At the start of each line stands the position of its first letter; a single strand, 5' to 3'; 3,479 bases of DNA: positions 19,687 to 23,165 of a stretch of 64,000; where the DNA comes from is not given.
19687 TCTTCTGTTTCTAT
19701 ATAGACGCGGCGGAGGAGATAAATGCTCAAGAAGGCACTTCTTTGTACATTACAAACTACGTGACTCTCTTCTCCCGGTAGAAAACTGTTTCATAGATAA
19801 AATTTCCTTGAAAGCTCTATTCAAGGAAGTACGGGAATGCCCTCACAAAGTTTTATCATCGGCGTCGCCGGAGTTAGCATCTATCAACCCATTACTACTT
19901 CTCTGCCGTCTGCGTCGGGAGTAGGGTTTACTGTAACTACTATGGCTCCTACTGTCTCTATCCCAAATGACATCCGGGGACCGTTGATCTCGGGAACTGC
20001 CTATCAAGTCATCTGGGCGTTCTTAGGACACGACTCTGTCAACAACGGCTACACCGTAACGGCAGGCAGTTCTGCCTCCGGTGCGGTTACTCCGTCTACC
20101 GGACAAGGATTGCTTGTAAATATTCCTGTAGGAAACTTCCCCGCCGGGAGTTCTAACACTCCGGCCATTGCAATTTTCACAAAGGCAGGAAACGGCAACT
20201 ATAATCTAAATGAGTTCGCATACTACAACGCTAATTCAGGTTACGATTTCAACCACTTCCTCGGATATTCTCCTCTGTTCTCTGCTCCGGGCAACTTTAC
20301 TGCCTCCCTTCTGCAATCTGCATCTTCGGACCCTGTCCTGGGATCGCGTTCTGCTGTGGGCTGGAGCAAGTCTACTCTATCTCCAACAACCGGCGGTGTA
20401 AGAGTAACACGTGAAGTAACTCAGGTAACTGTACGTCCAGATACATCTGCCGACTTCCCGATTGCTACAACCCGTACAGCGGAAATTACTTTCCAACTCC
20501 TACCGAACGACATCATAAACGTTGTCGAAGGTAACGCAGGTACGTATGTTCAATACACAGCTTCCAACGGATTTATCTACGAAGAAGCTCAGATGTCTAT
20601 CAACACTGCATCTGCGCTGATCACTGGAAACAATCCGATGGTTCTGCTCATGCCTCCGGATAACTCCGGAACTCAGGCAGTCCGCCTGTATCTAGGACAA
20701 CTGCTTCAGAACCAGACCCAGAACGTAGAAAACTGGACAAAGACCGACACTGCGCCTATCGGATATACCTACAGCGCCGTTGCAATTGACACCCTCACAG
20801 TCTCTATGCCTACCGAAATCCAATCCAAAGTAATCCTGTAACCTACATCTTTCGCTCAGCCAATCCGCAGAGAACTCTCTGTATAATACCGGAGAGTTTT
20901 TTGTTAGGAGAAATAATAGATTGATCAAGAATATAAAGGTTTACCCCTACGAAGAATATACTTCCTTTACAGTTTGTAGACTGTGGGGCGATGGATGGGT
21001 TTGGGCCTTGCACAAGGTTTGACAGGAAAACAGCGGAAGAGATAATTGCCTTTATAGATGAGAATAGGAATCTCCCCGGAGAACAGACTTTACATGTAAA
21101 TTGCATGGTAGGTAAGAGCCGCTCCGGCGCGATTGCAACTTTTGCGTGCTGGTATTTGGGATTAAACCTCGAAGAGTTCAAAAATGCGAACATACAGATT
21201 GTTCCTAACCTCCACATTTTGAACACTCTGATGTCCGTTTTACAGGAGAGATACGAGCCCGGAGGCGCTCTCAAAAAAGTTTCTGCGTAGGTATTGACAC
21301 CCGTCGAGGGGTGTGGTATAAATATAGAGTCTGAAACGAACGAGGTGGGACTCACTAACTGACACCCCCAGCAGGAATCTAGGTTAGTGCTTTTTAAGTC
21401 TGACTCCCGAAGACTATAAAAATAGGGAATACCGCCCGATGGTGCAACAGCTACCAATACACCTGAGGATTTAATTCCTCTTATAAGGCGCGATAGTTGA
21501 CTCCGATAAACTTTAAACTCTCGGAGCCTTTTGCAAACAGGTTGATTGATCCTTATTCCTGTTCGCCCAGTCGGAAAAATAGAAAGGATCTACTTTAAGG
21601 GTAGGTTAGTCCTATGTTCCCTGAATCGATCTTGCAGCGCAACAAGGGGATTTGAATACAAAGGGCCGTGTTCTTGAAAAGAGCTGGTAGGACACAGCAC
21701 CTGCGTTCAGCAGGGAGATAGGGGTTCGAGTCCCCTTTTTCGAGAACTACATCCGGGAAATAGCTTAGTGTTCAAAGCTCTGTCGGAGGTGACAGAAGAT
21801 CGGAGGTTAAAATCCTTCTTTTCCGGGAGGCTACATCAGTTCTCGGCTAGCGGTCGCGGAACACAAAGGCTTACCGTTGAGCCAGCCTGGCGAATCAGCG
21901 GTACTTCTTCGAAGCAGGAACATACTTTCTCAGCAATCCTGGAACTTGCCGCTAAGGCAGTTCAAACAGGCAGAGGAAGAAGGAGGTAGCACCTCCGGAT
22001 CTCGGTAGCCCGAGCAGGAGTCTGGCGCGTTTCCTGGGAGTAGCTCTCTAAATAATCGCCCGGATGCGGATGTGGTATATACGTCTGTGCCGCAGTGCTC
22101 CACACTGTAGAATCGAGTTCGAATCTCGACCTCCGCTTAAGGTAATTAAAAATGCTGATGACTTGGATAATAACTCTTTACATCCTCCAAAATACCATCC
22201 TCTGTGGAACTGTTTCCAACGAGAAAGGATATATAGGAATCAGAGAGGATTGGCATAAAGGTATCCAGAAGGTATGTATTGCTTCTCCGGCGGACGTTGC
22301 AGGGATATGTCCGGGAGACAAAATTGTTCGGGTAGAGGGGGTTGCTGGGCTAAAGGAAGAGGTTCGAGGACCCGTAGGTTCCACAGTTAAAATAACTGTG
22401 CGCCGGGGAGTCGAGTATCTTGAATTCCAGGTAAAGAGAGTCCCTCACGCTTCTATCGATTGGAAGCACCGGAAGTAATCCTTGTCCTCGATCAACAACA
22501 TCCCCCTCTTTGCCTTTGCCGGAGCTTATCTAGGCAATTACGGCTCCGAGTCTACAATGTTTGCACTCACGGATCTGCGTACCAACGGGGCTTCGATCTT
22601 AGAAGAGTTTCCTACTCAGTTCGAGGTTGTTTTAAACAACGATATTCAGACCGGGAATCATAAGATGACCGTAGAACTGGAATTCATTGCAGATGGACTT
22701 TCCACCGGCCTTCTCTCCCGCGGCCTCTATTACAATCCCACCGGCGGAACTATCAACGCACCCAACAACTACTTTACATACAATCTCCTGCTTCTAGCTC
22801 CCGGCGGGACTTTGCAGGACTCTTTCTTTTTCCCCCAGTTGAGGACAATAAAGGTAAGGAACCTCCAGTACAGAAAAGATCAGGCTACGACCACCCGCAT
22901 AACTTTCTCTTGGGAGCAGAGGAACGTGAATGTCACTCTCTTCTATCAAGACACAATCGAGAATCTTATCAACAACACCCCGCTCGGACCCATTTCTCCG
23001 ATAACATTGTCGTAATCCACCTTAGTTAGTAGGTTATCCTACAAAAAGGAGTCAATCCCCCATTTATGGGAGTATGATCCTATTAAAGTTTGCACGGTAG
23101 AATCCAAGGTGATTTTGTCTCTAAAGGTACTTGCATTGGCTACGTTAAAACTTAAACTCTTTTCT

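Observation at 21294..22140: Promoter-driven 0.85-kb non-coding locus with three tRNA-like cloverleaves that have aberrant anticodon arms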

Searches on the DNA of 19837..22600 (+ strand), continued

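Call 95: search_dna_similar(query=L239:4510-4605:-, collection=phages, mode=distant, max_evalue=0.01, max_rows=15)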
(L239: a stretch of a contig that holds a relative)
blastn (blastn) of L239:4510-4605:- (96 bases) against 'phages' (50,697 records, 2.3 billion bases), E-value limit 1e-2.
Records with a match: 16; places in all: 16; records where one place covers at least 80% of the query: 0.
Best place of each record, by identity: 90-95% 12; 80-90% 4.
By first word of the organism name: Acinetobacter 6; Klebsiella 4; Salmonella 3; Pseudomonas 2; Escherichia 1.
By host as written in the record: Acinetobacter baumannii (Acibaumc1) 3; Klebsiella pneumoniae 2; Klebsiella pneumoniae Kpn13 2; - 2; Salmonella paratyphi A 2; Acinetobacter baumannii (Acibaumc2) 2; Escherichia coli O111 1; Salmonella enterica subsp. enterica serovar Hadar 1; and 1 more.
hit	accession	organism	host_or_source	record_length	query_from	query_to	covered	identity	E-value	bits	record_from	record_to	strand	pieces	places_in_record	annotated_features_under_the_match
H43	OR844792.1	Escherichia phage ECO111 5-P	Escherichia coli O111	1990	57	91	36%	91.4%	5e-4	48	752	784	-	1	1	record has no annotation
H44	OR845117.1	Salmonella phage S.Hadar 4-5-1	Salmonella enterica subsp. enterica ...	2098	57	91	36%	91.4%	5e-4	48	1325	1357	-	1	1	record has no annotation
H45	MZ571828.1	Klebsiella phage vB_KpnS-VAC35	Klebsiella pneumoniae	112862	57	92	38%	88.9%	6e-3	46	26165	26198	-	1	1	none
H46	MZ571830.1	Klebsiella phage vB_KpnS-VAC51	Klebsiella pneumoniae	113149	57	92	38%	88.9%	6e-3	46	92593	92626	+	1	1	none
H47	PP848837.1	Klebsiella phage vB_Kpn13-P2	Klebsiella pneumoniae Kpn13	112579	57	92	38%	88.9%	6e-3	46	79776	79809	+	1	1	none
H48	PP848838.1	Klebsiella phage vB_Kpn13-P3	Klebsiella pneumoniae Kpn13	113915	57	92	38%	88.9%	6e-3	46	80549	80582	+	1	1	none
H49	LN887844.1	Pseudomonas phage VCM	-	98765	64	92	30%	93.1%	6e-3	45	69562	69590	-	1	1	tRNA-Gly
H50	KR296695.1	Salmonella phage 41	Salmonella paratyphi A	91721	64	92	30%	93.1%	6e-3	45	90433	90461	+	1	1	none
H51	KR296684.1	Salmonella phage 19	Salmonella paratyphi A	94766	64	92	30%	93.1%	6e-3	45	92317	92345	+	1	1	none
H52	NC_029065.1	Pseudomonas phage VCM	-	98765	64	92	30%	93.1%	6e-3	45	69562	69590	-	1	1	tRNA-Gly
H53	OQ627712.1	Acinetobacter phage AB1I1M-1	Acinetobacter baumannii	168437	64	92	30%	93.1%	6e-3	45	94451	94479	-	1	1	tRNA-Gly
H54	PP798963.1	Acinetobacter phage AB1I1L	Acinetobacter baumannii (Acibaumc1)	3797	64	92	30%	93.1%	6e-3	45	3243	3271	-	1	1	record has no annotation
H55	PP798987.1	Acinetobacter phage AB1I1P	Acinetobacter baumannii (Acibaumc1)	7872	64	92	30%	93.1%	6e-3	45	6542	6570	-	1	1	record has no annotation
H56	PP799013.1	Acinetobacter phage AB1I1T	Acinetobacter baumannii (Acibaumc1)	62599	64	92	30%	93.1%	6e-3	45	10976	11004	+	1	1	tRNA-Gly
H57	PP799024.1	Acinetobacter phage AB2I2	Acinetobacter baumannii (Acibaumc2)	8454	64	92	30%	93.1%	6e-3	45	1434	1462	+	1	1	tRNA-Gly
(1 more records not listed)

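Call 96: get_annotated_region(hit=H45, flank=400)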
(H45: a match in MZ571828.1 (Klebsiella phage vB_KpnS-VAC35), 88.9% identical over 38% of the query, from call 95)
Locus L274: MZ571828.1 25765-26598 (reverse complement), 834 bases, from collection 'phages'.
description: Klebsiella phage vB_KpnS-VAC35, complete genome.
organism: Klebsiella phage vB_KpnS-VAC35 (NCBI taxid 2866696)
taxonomy: Viruses; Duplodnaviria; Heunggongvirae; Uroviricota; Caudoviricetes; Demerecviridae; Sugarlandvirus
host: Klebsiella pneumoniae; source: sewage water; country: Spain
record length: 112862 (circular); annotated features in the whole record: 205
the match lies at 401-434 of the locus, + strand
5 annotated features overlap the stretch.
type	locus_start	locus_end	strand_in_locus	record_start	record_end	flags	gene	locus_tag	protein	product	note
CDS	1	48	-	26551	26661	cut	-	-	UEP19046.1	hypothetical protein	-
tRNA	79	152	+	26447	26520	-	-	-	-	tRNA-Pro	-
tRNA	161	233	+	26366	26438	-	-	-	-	tRNA-Thr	-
CDS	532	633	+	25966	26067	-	-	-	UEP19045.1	hypothetical protein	-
CDS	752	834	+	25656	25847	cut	-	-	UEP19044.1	hypothetical protein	-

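Call 97: get_annotated_region(hit=H49, flank=300)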
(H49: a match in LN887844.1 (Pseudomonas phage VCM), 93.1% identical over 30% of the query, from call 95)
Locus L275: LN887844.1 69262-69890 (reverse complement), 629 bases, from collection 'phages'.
description: Pseudomonas phage VCM genome assembly VCM, chromosome : 1.
organism: Pseudomonas phage VCM (NCBI taxid 1729937)
taxonomy: Viruses; Duplodnaviria; Heunggongvirae; Uroviricota; Caudoviricetes; Otagovirus; Otagovirus VCM
host: -; source: -; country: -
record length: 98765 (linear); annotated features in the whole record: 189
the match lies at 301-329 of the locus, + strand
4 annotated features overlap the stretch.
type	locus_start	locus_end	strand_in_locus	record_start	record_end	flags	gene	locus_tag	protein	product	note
tRNA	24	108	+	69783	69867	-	-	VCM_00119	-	tRNA-Leu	tRNA-Leu(tag)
tRNA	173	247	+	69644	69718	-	-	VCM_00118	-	tRNA-Cys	tRNA-Cys(gca)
tRNA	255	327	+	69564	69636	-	-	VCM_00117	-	tRNA-Gly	tRNA-Gly(tcc)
CDS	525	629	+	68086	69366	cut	-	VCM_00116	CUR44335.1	GDSL-like Lipase/Acylhydrolase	-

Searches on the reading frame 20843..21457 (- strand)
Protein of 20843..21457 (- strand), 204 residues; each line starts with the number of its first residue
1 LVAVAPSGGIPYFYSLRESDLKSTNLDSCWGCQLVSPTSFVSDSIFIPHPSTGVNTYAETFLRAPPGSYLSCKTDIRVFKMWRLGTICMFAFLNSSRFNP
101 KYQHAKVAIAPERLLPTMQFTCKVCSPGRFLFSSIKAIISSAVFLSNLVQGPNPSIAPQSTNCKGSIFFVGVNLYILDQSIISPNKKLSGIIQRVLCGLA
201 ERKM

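Call 100: search_protein_families(library=phrogs, proteins=[window:20843-21457:-], max_evalue=0.1)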
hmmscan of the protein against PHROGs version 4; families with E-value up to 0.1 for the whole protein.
window:20843-21457:- (204 aa): 0 families

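Call 101: search_protein_families(library=pfam, proteins=[window:20843-21457:-], max_evalue=0.1)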
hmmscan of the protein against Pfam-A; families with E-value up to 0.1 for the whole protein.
window:20843-21457:- (204 aa): 0 families

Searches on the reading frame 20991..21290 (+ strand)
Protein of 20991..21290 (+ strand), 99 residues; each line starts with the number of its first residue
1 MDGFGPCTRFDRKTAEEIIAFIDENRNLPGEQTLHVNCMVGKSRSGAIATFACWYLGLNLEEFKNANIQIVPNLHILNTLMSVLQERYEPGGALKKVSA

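Call 13: search_protein_families(library=pfam, proteins=[window:20991-21290:+], max_evalue=0.01)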
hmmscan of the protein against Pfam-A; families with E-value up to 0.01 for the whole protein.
window:20991-21290:+ (99 aa): 0 families

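Call 14: search_protein_families(library=phrogs, proteins=[window:20991-21290:+], max_evalue=0.001)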
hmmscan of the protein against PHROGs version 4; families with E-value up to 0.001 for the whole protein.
window:20991-21290:+ (99 aa): 1 family
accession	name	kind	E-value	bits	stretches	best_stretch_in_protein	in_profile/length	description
phrog_5614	-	unknown function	1.4e-11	45.5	1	10-86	65-139/161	-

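Call 101: search_protein_families(library=pfam, proteins=[window:20991-21290:+], max_evalue=0.1)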
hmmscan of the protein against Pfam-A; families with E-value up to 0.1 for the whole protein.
window:20991-21290:+ (99 aa): 3 families
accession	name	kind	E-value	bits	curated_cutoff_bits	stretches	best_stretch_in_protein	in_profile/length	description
PF00782.25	DSPc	-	0.011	16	33.5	1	16-81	60-128/133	Dual specificity phosphatase, catalytic domain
PF14566.11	PTPlike_phytase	-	0.042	14.4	27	1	8-51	110-153/158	Inositol hexakisphosphate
PF22185.1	AF_0924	-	0.057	13.8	27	1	12-88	26-98/117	Uncharacterized protein AF_0924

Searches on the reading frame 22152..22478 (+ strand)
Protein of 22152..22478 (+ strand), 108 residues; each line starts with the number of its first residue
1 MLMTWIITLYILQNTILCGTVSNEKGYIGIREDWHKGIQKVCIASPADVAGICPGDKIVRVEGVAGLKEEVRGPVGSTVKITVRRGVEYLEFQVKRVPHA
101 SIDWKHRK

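Call 13: search_protein_families(library=pfam, proteins=[window:22152-22478:+], max_evalue=0.01)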
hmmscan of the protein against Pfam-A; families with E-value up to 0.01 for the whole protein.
window:22152-22478:+ (108 aa): 2 families
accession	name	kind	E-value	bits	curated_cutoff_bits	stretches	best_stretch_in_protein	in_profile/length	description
PF17820.7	PDZ_6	-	2e-06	27.9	27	1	40-85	4-54/54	PDZ domain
PF13180.12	PDZ_2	-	1.7e-05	25.4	27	1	37-95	13-79/80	PDZ domain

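Call 14: search_protein_families(library=phrogs, proteins=[window:22152-22478:+], max_evalue=0.001)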
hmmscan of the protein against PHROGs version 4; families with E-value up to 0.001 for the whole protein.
window:22152-22478:+ (108 aa): 1 family
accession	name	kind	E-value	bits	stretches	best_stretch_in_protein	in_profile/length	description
phrog_11383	-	unknown function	0.00071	20.1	1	38-100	390-458/462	-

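Call 52: find_homologous_proteins(query=window:22152-22478:+)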
Query window:22152-22478:+ (108 aa): 1 proteins with E <= 0.001 among 1 candidates.
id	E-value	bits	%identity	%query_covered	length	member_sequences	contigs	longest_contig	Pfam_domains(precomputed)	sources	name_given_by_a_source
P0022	5.8e-67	241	100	100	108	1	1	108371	PF17820.8,PF13180.13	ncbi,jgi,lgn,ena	jgi:predicted metalloprotease with PDZ domain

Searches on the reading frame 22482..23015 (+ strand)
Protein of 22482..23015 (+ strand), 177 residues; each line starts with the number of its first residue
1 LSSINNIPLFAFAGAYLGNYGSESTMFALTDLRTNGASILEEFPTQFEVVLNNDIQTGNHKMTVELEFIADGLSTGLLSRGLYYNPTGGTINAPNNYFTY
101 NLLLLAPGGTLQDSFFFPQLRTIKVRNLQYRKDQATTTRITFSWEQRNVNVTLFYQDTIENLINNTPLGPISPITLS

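Call 13: search_protein_families(library=pfam, proteins=[window:22482-23015:+], max_evalue=0.01)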
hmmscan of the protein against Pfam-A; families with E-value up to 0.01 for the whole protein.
window:22482-23015:+ (177 aa): 0 families

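Call 14: search_protein_families(library=phrogs, proteins=[window:22482-23015:+], max_evalue=0.001)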
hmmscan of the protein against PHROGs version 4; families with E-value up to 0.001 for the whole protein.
window:22482-23015:+ (177 aa): 0 families

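Call 16: find_related_loci(query=window:22482-23015:+, collection=viral_contigs, flank=6000)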
Query window:22482-23015:+ (177 aa) in viral_contigs; peptide patterns used: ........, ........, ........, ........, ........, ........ (x = any residue, [..] = any of these).
16 stretches matched a pattern, but none encodes a relative of the query by tblastn (E <= 1e-3).
